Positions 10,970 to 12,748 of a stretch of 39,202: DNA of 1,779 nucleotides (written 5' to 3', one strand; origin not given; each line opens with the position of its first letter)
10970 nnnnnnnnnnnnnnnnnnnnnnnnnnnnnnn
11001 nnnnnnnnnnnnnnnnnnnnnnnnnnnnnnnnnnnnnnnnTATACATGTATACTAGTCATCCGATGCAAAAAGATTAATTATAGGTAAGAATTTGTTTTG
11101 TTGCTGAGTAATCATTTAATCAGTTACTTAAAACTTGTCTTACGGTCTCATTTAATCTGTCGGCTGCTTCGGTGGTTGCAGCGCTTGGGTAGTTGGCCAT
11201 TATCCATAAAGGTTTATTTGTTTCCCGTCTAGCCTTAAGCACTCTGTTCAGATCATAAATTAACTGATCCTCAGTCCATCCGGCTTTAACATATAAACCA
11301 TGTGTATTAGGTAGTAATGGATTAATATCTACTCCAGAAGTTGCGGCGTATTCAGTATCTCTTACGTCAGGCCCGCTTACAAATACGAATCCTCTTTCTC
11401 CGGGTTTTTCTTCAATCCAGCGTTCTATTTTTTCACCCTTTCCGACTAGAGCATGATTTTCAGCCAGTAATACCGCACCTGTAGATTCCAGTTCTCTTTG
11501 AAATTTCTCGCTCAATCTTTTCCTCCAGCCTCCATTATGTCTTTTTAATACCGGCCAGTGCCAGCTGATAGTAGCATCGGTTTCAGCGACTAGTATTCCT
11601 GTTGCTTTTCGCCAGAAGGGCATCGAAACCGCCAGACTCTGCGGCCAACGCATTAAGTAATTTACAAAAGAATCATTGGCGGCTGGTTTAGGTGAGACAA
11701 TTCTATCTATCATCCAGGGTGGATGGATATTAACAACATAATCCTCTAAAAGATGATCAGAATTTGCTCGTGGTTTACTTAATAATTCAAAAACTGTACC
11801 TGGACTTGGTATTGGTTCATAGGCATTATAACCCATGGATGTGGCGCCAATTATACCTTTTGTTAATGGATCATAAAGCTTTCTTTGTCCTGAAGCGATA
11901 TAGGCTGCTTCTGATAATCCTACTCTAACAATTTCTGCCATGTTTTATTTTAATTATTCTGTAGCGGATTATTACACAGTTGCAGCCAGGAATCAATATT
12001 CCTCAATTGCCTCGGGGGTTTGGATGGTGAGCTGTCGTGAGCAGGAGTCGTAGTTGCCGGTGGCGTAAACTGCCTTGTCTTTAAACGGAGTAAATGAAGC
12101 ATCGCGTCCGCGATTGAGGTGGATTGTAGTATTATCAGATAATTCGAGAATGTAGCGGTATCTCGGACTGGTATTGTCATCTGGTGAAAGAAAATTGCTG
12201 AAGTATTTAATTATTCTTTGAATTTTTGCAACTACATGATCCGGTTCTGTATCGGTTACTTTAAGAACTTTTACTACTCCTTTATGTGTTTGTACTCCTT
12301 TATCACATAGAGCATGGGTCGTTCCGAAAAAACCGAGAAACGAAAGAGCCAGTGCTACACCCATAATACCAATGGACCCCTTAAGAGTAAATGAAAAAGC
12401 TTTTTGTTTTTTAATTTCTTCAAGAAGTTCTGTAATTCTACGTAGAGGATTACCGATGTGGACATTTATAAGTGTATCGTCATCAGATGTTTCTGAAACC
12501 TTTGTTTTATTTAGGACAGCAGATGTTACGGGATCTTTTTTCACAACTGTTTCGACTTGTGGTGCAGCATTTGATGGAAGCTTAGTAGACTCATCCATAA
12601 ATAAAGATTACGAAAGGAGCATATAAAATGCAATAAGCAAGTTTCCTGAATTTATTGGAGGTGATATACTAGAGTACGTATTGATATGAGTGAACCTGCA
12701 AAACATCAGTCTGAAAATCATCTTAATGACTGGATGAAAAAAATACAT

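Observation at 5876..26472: About 20-kb envelope glycan island with four GT-C-like giants lying beside the sorted surface protein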

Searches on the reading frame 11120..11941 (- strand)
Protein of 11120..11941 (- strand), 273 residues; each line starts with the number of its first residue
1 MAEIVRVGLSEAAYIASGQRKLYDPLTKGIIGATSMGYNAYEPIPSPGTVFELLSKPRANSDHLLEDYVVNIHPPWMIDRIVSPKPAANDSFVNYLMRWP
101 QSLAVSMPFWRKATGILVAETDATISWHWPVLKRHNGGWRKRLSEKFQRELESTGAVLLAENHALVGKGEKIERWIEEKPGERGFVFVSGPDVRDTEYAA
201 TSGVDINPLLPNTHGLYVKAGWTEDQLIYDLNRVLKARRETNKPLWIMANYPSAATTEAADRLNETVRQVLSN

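Call 3: search_protein_families(library=pfam, proteins=[window:11120-11941:-], max_evalue=0.01)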
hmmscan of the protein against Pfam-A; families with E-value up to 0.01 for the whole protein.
window:11120-11941:- (273 aa): 0 families

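Call 6: search_protein_families(library=ncbifam, proteins=[window:11120-11941:-], max_evalue=0.01)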
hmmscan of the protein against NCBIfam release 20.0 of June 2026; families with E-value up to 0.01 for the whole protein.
window:11120-11941:- (273 aa): 0 families

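Call 9: search_protein_families(library=pfam, proteins=[window:11120-11941:-], max_evalue=10)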
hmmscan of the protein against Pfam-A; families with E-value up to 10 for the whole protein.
window:11120-11941:- (273 aa): 0 families

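Call 78: search_solved_structures(query=window:11120-11941:-, max_evalue=1)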
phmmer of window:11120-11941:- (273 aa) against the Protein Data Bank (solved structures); distinct sequences matched with E-value up to 1: 1.
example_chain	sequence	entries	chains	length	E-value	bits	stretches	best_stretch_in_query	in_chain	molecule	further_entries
9e5c_1h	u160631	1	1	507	0.28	13.8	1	96-177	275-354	Dynein regulatory complex subunit 2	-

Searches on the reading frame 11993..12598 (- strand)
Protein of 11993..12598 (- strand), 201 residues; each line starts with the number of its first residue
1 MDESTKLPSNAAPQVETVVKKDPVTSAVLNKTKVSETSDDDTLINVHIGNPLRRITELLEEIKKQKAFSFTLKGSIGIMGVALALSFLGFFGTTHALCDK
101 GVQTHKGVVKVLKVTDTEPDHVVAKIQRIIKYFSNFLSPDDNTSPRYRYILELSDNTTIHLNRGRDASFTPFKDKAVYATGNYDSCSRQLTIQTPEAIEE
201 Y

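Call 3: search_protein_families(library=pfam, proteins=[window:11993-12598:-], max_evalue=0.01)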
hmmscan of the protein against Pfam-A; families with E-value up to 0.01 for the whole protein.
window:11993-12598:- (201 aa): 0 families

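Call 6: search_protein_families(library=ncbifam, proteins=[window:11993-12598:-], max_evalue=0.01)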
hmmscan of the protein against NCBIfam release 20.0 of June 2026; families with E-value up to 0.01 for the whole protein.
window:11993-12598:- (201 aa): 0 families

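Call 9: search_protein_families(library=pfam, proteins=[window:11993-12598:-], max_evalue=10)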
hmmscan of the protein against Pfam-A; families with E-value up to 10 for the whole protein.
window:11993-12598:- (201 aa): 2 families
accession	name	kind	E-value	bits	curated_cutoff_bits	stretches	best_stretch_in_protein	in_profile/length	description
PF07495.19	Y_Y_Y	-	0.18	12.2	26.6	1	141-173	4-36/65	Y_Y_Y domain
PF10842.14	DUF2642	-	0.21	12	22.7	1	101-128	23-49/64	Protein of unknown function (DUF2642)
